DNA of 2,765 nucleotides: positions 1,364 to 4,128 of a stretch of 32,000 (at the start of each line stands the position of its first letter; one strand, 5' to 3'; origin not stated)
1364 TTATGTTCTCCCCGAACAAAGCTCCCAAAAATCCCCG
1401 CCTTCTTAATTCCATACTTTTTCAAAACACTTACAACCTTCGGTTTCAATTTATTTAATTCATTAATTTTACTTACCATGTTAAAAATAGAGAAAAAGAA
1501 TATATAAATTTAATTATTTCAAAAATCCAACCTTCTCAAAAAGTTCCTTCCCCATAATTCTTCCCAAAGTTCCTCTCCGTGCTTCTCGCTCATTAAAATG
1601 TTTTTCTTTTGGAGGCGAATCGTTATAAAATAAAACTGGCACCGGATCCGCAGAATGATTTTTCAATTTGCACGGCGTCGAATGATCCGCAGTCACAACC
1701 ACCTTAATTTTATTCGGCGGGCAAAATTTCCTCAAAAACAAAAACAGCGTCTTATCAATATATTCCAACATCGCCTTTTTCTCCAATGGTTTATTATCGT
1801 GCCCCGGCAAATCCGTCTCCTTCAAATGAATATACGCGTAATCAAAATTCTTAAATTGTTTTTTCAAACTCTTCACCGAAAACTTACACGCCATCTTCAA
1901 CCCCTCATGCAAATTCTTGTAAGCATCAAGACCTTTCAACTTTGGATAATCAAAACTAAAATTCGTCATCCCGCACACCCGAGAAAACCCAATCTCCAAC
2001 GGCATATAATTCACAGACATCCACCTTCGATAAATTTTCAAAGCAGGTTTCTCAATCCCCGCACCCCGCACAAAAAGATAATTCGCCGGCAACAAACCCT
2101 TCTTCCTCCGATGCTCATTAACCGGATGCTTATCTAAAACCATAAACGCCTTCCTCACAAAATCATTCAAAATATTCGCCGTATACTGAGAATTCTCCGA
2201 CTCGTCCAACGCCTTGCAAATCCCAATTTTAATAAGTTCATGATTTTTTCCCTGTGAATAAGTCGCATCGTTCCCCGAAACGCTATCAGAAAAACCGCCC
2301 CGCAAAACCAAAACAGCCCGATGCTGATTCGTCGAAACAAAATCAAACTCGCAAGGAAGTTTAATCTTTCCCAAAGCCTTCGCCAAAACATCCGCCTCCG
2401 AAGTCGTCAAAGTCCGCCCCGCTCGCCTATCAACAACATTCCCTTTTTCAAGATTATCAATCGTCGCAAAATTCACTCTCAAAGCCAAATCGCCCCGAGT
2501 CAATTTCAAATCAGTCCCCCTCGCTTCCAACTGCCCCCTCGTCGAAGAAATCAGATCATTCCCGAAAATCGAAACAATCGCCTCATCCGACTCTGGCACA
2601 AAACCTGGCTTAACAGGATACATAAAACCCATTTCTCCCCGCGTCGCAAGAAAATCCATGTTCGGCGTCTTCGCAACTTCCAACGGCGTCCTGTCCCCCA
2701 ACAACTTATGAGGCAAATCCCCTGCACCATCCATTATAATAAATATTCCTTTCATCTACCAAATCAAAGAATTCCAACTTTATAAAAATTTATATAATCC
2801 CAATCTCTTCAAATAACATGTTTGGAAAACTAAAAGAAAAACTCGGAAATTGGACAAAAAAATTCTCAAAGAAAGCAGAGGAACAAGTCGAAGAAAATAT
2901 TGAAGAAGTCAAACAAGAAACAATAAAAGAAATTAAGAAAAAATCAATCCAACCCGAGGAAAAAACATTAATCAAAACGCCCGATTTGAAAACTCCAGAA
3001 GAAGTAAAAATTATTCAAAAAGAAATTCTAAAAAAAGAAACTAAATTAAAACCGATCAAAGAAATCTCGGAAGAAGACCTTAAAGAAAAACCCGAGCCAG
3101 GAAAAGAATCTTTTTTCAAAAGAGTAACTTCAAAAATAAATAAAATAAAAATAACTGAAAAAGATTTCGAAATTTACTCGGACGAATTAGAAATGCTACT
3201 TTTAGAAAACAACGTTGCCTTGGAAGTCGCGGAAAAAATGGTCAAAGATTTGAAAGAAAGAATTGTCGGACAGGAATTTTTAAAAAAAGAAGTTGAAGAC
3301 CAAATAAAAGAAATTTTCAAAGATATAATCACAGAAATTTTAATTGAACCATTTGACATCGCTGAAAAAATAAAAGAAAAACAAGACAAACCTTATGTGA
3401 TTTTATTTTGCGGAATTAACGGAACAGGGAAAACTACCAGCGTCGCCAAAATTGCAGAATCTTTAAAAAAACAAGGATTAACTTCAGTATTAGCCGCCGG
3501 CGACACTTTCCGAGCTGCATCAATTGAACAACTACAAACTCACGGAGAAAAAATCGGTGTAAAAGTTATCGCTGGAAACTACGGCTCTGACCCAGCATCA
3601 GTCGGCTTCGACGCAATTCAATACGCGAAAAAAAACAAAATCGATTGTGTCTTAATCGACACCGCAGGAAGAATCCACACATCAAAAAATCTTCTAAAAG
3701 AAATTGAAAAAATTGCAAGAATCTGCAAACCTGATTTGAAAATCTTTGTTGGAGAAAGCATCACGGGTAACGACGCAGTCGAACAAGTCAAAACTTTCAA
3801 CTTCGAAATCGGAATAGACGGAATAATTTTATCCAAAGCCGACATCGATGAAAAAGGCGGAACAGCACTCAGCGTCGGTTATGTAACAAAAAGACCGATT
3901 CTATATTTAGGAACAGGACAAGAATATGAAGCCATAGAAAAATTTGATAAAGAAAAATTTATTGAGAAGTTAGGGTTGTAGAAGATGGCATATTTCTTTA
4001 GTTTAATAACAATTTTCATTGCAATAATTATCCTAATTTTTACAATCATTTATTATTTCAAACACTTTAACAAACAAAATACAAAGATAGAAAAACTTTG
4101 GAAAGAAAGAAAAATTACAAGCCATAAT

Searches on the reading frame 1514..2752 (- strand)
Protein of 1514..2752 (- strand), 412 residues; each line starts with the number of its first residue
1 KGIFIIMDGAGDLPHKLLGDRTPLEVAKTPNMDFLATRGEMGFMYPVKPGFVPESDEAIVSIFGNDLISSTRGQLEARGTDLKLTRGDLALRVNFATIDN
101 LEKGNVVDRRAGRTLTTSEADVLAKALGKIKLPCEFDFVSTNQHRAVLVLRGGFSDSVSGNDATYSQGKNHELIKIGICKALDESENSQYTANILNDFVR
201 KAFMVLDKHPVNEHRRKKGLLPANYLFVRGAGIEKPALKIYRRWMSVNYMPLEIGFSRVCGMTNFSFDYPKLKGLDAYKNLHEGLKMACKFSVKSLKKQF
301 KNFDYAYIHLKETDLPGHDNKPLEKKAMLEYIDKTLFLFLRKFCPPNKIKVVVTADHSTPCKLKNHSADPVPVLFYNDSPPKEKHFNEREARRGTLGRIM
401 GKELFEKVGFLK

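Call 16: search_protein_families(library=pfam, proteins=[window:1514-2752:-], max_evalue=0.001)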
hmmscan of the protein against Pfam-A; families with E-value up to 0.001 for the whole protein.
window:1514-2752:- (412 aa): 2 families
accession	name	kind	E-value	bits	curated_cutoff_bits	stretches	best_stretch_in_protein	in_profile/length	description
PF10143.14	PhosphMutase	-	4.6e-36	124.7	21.5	1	36-212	1-170/170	2,3-bisphosphoglycerate-independent phosphoglycerate mutase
PF01676.23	Metalloenzyme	-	3.5e-30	105.8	24.3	1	3-403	4-244/252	Metalloenzyme superfamily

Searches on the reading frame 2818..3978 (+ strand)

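Call 16: search_protein_families(library=pfam, proteins=[window:2818-3978:+], max_evalue=0.001)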
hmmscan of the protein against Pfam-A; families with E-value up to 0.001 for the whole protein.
window:2818-3978:+ (387 aa): 8 families
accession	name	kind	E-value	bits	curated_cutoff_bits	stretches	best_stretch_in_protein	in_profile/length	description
PF00448.28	SRP54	-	3.2e-69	233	22.7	1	192-385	1-194/196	SRP54-type protein, GTPase domain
PF02881.24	SRP54_N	-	4.5e-09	36.8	22.4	1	103-169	5-73/75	SRP54-type protein, helical bundle domain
PF13207.12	AAA_17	-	1.4e-05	25.8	27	1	199-311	2-108/136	AAA domain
PF13245.12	AAA_19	-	3.6e-05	24.4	25.1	1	193-300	12-118/134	AAA domain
PF06414.18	Zeta_toxin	-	6.5e-05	22.9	22.3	1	184-297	7-118/199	Zeta toxin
PF13401.12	AAA_22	-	0.00011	23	27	1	192-302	5-110/130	AAA domain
PF06309.17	Torsin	-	0.00015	22.3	27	0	142-224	20-85/127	Torsin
PF13604.12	AAA_30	-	0.00017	21.8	27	1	194-289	20-103/191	AAA domain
